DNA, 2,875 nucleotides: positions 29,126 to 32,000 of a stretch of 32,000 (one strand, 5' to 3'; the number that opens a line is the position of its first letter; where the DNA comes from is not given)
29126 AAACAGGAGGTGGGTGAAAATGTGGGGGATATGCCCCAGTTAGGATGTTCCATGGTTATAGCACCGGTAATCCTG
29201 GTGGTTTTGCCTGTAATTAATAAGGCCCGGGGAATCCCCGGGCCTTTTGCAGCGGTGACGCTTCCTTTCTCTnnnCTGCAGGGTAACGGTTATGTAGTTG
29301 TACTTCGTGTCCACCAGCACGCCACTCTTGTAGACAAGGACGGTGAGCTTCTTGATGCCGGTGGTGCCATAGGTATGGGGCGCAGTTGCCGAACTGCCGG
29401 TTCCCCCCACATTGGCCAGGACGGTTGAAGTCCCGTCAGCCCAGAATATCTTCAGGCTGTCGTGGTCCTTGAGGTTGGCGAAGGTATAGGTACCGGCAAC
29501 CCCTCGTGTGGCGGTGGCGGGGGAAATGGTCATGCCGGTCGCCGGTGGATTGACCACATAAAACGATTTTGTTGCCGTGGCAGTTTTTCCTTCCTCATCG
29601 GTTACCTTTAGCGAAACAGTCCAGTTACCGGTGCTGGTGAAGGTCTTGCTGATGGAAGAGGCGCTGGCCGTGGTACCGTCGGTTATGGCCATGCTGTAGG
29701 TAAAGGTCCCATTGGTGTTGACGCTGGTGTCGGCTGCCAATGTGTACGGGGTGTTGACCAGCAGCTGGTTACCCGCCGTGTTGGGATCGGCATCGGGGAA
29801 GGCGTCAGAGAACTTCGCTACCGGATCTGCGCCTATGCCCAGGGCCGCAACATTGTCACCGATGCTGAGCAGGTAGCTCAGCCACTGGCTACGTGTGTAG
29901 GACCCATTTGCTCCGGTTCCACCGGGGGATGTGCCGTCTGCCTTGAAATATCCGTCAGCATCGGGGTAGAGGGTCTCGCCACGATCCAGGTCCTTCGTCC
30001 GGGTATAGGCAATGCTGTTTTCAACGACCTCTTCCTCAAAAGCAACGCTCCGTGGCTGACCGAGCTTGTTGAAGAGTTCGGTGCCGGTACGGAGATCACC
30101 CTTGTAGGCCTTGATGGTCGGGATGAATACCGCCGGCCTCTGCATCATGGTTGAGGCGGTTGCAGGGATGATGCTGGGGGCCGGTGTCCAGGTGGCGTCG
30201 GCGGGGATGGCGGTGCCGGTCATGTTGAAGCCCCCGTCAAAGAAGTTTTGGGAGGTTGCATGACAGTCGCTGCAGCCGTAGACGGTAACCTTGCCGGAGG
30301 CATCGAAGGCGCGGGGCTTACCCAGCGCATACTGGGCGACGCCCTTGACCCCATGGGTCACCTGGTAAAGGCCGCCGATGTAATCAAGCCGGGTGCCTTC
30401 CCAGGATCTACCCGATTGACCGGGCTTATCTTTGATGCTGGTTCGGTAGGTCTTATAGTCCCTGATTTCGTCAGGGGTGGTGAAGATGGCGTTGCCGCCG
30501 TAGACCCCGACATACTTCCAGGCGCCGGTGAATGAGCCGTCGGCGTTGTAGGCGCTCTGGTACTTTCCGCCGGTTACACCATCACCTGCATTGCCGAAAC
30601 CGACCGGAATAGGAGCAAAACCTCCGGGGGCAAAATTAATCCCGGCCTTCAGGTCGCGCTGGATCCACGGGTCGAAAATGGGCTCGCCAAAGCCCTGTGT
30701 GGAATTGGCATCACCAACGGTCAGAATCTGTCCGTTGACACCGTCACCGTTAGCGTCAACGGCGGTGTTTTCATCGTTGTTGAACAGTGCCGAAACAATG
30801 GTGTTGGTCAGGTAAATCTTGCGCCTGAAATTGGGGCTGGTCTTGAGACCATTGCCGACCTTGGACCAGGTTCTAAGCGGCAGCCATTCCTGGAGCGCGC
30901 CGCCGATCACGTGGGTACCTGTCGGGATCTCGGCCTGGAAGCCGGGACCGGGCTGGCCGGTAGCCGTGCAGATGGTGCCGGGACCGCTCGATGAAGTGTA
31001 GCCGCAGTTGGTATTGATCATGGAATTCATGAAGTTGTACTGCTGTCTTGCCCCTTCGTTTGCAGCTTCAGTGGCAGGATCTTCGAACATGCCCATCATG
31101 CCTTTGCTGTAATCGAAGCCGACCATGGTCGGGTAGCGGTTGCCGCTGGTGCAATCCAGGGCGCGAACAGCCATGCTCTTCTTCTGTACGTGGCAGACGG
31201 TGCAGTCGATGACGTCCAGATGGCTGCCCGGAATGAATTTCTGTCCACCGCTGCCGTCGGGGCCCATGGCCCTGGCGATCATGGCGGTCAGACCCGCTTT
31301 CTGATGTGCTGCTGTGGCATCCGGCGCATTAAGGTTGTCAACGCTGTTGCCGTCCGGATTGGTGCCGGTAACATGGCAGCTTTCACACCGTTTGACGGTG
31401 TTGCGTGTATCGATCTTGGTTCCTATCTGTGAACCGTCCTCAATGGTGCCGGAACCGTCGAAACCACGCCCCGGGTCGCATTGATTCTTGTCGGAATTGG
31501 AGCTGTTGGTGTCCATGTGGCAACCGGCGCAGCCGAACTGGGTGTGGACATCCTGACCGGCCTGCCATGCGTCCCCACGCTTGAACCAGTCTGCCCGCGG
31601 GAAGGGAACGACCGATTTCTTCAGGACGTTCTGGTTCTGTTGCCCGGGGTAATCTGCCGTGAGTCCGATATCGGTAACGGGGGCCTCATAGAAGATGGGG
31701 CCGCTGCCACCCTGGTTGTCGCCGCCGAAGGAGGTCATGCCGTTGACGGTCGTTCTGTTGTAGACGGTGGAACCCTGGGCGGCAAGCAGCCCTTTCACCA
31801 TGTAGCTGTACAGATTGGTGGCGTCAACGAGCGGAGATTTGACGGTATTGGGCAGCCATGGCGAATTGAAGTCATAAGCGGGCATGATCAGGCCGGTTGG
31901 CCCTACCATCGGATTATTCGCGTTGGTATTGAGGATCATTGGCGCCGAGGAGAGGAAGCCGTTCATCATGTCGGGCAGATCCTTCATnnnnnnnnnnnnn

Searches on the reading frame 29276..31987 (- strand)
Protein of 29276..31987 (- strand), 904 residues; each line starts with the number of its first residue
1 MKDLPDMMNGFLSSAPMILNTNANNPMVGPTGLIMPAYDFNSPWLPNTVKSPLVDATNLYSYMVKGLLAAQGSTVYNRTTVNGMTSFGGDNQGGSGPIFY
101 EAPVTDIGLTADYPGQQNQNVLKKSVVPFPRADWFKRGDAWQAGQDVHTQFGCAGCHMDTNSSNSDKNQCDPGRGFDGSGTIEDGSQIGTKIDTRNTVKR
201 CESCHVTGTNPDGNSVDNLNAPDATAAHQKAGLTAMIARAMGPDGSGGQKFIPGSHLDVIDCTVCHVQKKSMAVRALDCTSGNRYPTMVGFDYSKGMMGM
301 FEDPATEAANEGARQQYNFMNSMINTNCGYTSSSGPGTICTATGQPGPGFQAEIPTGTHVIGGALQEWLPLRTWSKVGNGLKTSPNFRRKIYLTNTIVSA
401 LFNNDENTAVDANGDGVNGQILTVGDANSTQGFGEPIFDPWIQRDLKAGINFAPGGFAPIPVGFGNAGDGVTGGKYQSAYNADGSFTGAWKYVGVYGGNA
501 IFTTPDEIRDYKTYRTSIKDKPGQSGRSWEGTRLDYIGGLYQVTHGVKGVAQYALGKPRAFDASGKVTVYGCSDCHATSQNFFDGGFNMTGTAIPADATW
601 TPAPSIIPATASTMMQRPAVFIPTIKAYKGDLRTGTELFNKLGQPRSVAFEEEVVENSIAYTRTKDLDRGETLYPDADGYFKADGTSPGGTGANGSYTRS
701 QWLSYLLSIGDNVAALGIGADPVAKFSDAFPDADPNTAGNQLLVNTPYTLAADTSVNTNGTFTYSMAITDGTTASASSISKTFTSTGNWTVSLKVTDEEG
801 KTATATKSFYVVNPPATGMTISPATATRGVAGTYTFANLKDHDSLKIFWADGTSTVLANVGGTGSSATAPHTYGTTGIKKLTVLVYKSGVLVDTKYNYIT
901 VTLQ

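Call 110: search_protein_families(library=pfam, proteins=[window:29276-31987:-], max_evalue=0.001)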
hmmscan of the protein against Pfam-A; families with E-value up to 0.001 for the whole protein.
window:29276-31987:- (904 aa): 2 families
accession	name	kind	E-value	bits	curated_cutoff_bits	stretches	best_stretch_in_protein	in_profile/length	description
PF18911.6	PKD_4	-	3.7e-08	33.8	27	1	731-810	4-82/85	PKD domain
PF14522.11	Cytochrome_C7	-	6.9e-06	26.2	24.8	0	196-280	11-63/67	Cytochrome c7 and related cytochrome c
